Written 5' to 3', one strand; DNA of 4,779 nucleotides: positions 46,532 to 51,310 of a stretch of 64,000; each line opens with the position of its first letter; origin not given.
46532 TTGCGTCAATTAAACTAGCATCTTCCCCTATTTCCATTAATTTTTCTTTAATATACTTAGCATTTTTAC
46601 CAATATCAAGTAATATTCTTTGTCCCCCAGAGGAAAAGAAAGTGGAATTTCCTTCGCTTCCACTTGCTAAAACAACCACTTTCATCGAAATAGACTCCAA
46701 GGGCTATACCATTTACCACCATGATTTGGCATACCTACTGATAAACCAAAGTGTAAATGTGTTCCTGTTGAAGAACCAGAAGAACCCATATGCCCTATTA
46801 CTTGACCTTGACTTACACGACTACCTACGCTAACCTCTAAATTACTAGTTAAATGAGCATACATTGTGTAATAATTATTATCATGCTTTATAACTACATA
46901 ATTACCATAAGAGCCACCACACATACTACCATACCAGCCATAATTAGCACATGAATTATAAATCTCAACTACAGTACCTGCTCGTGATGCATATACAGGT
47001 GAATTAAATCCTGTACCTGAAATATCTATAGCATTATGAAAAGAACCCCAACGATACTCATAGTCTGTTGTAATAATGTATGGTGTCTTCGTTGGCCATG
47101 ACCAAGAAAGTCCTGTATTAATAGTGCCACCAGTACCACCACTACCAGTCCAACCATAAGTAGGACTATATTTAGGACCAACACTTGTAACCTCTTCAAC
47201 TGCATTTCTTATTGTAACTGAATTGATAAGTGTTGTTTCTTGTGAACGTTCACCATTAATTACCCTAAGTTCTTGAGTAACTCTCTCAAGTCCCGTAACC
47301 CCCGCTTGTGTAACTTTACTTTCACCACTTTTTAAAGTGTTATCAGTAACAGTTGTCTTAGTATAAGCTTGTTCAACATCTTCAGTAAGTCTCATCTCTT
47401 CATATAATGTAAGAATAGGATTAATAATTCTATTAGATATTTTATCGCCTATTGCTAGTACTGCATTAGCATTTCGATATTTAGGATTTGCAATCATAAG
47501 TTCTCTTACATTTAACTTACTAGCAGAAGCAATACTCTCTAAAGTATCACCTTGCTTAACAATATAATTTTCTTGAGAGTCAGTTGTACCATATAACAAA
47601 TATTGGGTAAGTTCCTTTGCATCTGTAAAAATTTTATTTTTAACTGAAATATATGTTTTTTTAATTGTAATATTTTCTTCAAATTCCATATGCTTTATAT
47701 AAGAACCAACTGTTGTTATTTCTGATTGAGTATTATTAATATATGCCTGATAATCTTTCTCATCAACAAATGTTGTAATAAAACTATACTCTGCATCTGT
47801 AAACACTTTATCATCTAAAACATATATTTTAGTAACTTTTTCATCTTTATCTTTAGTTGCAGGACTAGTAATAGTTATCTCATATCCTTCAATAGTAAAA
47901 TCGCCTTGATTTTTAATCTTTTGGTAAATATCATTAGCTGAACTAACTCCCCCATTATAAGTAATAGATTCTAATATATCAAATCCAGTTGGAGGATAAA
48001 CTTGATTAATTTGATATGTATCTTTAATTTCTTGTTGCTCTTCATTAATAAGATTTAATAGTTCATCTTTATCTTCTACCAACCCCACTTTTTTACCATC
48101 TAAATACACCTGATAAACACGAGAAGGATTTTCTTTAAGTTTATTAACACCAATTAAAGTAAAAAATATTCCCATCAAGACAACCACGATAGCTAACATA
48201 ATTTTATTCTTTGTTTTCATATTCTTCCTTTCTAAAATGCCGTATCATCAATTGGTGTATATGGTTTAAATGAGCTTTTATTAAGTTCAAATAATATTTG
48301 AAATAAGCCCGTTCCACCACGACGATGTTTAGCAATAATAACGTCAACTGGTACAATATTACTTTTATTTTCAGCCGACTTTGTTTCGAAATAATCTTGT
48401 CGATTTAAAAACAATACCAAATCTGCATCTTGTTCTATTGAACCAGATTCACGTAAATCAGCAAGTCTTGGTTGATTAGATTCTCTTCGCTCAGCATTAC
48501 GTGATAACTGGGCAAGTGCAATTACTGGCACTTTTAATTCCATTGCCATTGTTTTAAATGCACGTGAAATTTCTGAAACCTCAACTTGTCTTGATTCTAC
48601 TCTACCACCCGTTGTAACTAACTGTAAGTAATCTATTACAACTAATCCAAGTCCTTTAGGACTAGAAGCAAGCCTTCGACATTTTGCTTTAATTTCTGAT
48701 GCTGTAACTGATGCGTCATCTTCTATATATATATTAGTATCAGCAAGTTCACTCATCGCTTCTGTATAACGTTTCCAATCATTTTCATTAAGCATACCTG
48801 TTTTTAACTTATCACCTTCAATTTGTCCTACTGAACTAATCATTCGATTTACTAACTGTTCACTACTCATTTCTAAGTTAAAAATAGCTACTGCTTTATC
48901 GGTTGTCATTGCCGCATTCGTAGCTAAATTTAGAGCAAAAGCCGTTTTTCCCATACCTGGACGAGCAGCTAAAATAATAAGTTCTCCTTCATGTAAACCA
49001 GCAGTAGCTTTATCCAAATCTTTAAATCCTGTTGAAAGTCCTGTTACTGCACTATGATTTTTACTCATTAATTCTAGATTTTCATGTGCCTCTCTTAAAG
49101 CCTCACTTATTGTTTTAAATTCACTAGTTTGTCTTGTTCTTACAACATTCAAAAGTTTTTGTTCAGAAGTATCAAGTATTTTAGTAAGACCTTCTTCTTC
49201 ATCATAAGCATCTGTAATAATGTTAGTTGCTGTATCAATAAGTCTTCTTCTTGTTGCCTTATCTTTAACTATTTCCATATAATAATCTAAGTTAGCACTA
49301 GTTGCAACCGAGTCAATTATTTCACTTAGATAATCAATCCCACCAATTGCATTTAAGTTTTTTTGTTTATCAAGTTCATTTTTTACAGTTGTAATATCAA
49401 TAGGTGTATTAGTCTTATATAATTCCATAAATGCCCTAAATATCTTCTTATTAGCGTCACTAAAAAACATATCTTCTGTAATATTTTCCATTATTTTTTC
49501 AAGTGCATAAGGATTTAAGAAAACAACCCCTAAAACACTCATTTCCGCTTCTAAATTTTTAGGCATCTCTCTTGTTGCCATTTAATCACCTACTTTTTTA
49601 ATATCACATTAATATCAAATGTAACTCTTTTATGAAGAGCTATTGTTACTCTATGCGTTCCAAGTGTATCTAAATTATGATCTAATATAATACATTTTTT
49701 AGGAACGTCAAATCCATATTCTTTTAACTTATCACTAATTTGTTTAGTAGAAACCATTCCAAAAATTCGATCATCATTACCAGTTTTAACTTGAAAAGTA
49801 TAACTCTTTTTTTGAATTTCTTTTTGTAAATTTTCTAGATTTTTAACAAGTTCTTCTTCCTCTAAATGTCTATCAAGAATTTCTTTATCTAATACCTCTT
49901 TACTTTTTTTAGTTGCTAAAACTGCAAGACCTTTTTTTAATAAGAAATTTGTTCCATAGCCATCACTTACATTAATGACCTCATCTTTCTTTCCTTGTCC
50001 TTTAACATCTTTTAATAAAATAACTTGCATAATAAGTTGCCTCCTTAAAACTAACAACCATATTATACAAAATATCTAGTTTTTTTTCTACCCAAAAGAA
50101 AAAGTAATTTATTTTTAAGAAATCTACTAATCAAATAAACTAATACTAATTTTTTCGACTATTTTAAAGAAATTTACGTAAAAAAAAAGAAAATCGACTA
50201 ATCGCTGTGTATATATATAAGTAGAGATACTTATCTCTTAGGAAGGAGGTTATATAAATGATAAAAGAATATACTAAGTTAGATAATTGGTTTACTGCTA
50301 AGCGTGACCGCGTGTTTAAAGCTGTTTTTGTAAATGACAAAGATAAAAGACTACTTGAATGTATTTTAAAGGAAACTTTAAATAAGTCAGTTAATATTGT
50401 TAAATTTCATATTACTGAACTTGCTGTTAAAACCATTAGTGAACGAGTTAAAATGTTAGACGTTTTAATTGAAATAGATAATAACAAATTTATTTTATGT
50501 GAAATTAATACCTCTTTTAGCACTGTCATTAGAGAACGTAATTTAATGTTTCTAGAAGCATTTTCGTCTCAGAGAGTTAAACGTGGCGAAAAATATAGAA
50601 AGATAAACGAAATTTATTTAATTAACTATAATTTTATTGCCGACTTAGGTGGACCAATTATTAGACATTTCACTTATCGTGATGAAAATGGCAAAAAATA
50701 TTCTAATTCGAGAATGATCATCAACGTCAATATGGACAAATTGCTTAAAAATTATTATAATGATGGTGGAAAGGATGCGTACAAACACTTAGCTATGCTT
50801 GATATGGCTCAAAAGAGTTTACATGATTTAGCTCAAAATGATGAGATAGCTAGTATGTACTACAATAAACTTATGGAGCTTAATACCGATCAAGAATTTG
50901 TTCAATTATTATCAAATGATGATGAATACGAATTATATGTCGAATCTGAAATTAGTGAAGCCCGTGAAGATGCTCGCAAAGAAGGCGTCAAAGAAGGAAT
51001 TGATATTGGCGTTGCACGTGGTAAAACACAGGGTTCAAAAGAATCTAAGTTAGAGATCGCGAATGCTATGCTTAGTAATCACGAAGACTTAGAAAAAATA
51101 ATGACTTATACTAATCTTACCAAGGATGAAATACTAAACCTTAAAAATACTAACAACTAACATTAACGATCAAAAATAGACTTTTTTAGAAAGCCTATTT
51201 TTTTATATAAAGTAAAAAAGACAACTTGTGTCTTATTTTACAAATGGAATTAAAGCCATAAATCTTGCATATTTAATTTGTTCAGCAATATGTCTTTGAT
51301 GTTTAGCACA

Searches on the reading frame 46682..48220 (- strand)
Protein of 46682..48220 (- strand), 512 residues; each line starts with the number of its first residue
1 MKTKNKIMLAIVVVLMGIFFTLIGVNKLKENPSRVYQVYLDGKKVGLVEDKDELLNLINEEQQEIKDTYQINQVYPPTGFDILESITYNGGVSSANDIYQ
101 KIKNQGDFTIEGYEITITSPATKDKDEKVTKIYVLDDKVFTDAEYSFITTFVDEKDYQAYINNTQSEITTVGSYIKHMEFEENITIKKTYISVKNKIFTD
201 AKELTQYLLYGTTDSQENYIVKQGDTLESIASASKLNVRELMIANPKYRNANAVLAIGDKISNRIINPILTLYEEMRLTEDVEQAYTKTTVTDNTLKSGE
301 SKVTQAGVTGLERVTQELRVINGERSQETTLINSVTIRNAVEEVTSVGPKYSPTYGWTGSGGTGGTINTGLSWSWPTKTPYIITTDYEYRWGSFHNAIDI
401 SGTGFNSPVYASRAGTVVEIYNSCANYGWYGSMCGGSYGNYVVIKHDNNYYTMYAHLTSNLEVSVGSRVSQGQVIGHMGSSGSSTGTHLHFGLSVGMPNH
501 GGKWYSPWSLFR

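Call 8: search_protein_families(library=pfam, proteins=[window:46682-48220:-], max_evalue=0.1)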
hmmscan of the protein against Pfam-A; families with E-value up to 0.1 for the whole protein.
window:46682-48220:- (512 aa): 4 families
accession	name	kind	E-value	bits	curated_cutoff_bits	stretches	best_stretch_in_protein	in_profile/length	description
PF01551.29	Peptidase_M23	-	3e-24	85.5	28.7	1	394-494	2-88/96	Peptidase family M23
PF07501.17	G5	-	3.3e-12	46.9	23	1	279-350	5-75/75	G5 domain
PF01476.26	LysM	-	3.1e-08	33.9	20.9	1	219-261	1-40/43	LysM domain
PF13375.12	RnfC_N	-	0.041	14.4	25.6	0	404-424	63-84/101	RnfC Barrel sandwich hybrid domain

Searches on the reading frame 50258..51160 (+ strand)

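Call 58: search_protein_families(library=pfam, proteins=[window:50258-51160:+], max_evalue=0.001)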
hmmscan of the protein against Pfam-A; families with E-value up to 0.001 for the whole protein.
window:50258-51160:+ (300 aa): 1 family
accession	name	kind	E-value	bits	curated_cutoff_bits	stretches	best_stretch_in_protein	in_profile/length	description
PF12784.13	PDDEXK_2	-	3.1e-13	50.4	27.4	1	15-232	2-226/229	PD-(D/E)XK nuclease family transposase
